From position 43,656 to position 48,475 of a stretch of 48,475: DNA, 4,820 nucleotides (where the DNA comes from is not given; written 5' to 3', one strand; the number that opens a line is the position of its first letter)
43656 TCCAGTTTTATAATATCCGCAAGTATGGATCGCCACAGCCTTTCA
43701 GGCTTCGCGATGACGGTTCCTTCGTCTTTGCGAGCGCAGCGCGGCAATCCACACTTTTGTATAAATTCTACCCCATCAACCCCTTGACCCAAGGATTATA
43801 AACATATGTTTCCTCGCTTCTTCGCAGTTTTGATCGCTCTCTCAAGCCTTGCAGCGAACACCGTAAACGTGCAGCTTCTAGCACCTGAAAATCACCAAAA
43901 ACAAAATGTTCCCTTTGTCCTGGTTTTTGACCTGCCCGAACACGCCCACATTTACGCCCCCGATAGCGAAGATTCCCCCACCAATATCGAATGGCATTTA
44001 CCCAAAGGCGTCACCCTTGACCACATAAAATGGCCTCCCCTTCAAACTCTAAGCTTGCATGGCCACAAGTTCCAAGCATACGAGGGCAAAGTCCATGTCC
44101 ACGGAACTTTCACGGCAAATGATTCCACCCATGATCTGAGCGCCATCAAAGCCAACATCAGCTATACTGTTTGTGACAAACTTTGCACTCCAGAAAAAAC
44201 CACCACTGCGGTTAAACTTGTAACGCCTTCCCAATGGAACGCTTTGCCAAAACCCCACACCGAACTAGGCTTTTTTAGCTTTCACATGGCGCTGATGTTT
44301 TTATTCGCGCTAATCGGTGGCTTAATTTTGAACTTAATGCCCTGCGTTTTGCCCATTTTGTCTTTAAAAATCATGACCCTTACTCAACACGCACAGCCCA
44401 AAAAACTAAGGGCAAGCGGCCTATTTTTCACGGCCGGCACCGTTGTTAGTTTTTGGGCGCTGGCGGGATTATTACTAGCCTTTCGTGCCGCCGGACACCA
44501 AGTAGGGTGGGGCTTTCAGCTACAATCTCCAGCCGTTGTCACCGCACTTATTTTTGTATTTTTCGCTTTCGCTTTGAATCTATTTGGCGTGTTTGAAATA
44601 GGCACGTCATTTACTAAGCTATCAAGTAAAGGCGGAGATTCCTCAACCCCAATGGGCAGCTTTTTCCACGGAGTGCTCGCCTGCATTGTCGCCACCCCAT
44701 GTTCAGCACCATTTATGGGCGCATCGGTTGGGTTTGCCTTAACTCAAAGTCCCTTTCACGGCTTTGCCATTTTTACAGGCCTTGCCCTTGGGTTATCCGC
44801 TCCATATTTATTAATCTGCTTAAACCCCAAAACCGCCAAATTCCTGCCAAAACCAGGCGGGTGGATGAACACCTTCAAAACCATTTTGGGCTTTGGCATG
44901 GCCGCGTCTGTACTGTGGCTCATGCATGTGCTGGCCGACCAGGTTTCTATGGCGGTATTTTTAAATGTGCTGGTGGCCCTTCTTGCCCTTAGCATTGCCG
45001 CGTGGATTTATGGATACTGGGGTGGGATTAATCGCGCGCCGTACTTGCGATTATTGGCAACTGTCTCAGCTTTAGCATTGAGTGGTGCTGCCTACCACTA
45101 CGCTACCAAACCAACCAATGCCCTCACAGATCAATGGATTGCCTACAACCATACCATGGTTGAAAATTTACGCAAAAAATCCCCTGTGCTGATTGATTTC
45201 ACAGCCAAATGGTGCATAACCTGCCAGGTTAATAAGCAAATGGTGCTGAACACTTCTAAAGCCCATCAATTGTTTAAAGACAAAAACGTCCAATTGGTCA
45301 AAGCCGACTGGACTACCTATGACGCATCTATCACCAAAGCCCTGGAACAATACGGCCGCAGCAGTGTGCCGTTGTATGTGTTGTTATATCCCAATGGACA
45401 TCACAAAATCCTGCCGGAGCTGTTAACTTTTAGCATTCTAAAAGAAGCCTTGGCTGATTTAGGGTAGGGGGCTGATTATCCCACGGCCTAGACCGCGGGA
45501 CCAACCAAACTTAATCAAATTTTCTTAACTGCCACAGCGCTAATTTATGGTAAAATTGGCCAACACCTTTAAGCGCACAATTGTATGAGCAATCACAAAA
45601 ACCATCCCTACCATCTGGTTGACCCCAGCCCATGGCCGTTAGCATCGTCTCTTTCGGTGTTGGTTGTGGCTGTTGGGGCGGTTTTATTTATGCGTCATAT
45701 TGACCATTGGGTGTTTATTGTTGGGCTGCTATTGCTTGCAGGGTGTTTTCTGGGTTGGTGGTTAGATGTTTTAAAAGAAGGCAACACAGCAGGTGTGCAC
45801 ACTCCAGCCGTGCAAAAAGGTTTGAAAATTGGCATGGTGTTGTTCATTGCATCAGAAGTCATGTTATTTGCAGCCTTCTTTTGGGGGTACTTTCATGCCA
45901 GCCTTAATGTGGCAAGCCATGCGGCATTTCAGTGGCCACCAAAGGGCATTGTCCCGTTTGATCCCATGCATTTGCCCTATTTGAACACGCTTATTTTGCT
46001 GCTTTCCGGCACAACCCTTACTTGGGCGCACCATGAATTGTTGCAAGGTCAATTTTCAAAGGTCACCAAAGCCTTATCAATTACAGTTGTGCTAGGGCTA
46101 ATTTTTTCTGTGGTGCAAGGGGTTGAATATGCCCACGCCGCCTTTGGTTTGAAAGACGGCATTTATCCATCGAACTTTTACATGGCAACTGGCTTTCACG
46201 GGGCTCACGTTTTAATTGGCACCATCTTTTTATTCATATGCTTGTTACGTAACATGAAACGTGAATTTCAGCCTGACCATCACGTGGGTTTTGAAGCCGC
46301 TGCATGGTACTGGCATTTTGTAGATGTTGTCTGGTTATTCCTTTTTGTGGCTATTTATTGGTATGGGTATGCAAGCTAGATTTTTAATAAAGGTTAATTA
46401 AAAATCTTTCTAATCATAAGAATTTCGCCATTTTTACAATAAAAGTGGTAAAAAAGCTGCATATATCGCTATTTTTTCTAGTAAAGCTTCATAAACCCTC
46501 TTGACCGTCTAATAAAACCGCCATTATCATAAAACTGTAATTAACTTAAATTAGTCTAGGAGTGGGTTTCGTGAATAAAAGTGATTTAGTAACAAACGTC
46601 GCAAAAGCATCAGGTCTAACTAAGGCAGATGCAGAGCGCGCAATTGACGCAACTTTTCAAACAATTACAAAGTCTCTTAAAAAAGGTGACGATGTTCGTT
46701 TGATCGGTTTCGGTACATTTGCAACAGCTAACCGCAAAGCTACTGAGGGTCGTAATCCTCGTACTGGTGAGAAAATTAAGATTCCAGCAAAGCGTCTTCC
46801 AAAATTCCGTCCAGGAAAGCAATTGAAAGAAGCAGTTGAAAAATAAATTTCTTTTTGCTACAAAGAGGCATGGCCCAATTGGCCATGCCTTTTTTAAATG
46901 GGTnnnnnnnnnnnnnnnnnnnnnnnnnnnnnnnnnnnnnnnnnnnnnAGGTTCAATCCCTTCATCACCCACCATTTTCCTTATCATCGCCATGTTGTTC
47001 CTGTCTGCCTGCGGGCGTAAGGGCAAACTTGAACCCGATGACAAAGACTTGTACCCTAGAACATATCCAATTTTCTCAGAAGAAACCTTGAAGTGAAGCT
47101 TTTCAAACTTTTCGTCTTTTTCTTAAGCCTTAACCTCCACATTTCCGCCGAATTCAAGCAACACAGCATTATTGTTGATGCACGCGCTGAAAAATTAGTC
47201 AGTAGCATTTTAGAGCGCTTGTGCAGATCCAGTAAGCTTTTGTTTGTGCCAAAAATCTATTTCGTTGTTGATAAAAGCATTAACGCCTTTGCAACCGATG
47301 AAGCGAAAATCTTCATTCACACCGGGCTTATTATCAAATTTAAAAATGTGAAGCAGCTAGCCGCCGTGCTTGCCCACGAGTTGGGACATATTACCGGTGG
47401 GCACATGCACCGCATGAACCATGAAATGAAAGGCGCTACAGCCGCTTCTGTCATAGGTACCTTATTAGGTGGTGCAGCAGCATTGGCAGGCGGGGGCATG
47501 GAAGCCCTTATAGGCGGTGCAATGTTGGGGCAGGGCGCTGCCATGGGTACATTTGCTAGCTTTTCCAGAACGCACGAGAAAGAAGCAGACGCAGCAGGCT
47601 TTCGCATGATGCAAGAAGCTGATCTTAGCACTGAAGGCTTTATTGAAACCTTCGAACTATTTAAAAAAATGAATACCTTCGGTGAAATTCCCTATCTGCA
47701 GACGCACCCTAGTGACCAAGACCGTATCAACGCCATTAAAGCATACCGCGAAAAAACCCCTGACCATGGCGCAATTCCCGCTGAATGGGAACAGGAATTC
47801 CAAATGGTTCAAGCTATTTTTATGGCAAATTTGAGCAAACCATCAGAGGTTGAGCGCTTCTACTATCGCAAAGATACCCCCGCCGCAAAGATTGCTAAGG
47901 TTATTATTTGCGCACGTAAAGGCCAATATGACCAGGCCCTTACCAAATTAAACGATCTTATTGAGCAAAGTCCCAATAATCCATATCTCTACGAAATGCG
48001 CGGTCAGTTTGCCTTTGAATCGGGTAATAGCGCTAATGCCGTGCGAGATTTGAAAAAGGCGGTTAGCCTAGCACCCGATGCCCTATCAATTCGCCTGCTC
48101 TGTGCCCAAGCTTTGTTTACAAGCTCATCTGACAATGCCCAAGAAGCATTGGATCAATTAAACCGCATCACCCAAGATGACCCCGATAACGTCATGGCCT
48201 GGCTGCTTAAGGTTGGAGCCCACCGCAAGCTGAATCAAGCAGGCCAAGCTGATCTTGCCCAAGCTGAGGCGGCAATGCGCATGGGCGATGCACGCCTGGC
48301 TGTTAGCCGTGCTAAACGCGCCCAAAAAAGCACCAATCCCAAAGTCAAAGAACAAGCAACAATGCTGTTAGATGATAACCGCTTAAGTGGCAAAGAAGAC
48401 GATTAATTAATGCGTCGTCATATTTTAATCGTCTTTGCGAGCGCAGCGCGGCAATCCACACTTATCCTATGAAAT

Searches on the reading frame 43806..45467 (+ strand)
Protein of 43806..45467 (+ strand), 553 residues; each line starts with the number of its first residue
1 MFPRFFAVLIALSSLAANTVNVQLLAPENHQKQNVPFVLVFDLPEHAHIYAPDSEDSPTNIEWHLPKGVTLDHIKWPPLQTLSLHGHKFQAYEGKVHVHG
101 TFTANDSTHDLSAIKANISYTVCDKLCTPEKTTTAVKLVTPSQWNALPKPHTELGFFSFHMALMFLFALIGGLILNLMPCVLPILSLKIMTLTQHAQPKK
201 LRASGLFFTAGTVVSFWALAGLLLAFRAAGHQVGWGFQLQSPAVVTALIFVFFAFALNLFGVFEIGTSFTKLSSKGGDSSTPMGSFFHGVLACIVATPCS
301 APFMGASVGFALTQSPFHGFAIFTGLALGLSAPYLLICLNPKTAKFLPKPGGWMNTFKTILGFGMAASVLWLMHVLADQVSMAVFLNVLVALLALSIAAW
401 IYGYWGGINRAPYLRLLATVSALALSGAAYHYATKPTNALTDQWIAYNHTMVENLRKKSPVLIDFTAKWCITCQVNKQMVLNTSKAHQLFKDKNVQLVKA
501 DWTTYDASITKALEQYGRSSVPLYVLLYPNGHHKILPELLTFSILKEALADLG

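Call 94: search_protein_families(library=pfam, proteins=[window:43806-45467:+], max_evalue=0.0001)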
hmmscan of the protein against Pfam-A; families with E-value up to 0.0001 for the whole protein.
window:43806-45467:+ (553 aa): 4 families
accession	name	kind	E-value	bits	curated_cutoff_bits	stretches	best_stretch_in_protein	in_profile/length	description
PF02683.22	DsbD_TM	-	1.8e-21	76.9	27.1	1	163-374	3-216/219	Cytochrome C biogenesis protein transmembrane domain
PF13899.12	Thioredoxin_7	-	1.1e-16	61.1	27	1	444-529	2-83/83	Thioredoxin-like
PF11412.14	DsbD_N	-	9.1e-10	39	25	1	23-135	3-115/119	Thiol:disulfide interchange protein DsbD, N-terminal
PF00085.26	Thioredoxin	-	1.1e-05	25.8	23.5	1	453-508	12-64/103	Thioredoxin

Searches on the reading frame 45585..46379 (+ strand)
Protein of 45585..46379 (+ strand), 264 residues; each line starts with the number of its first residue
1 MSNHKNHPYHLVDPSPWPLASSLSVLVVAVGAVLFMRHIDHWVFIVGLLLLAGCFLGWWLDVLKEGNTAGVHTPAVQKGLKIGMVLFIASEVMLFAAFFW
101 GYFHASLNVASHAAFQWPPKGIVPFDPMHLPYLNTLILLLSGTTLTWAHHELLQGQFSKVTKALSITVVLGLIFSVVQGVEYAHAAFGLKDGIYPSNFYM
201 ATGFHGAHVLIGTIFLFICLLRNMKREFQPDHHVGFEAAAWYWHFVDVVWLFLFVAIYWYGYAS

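Call 94: search_protein_families(library=pfam, proteins=[window:45585-46379:+], max_evalue=0.0001)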
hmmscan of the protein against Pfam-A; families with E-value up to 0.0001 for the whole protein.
window:45585-46379:+ (264 aa): 1 family
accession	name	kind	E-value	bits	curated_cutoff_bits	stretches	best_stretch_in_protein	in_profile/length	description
PF00510.24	COX3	-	3.1e-95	319.3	23.8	1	7-262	1-258/258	Cytochrome c oxidase subunit III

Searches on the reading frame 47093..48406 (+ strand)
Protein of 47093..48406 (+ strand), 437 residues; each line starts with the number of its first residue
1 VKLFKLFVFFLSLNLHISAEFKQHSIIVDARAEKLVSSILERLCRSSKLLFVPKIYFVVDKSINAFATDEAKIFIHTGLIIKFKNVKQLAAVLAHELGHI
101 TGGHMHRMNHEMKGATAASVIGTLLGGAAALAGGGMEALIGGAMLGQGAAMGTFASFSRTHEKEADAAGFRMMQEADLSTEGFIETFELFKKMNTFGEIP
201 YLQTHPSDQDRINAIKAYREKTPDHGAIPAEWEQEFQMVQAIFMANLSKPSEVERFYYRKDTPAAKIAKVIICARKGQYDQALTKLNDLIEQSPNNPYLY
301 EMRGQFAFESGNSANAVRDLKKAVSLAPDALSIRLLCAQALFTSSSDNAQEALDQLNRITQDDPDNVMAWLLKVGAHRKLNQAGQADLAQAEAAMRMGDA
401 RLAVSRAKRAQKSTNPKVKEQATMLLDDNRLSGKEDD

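Call 94: search_protein_families(library=pfam, proteins=[window:47093-48406:+], max_evalue=0.0001)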
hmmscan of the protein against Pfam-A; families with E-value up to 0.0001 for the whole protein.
window:47093-48406:+ (437 aa): 11 families
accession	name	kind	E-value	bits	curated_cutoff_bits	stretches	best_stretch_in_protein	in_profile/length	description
PF01435.24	Peptidase_M48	-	4.3e-32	111.9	20.3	1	34-217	5-184/186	Peptidase family M48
PF13428.12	TPR_14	-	6.9e-11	42.1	23.5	0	264-305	2-43/44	Tetratricopeptide repeat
PF14559.12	TPR_19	-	7.5e-10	39.4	25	1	307-372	1-64/68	Tetratricopeptide repeat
PF13432.12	TPR_16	-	1.3e-09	38.8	32.7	0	275-329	9-63/65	Tetratricopeptide repeat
PF13414.12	TPR_11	-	3.6e-08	33.4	26.8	0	274-305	5-36/42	TPR repeat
PF23914.1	TPR_CcmH_CycH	-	3.8e-08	33.8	42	1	290-375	43-129/158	Cytochrome c-type biogenesis protein H TPR domain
PF07719.23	TPR_2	-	4.6e-07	29.9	27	0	298-329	2-33/34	Tetratricopeptide repeat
PF13371.12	TPR_9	-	1.6e-06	28.5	35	1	272-338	4-70/73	Tetratricopeptide repeat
PF24575.1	TPR_Slam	-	5.7e-06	27.2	35.2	0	304-350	54-100/104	Surface lipoprotein assembly modifier, N-terminal TPR repeats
PF12895.13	ANAPC3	-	7.2e-05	23.4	27.2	0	276-358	2-81/82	Anaphase-promoting complex, cyclosome, subunit 3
PF13431.12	TPR_17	-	7.6e-05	23.1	24.4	0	288-316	4-32/34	Tetratricopeptide repeat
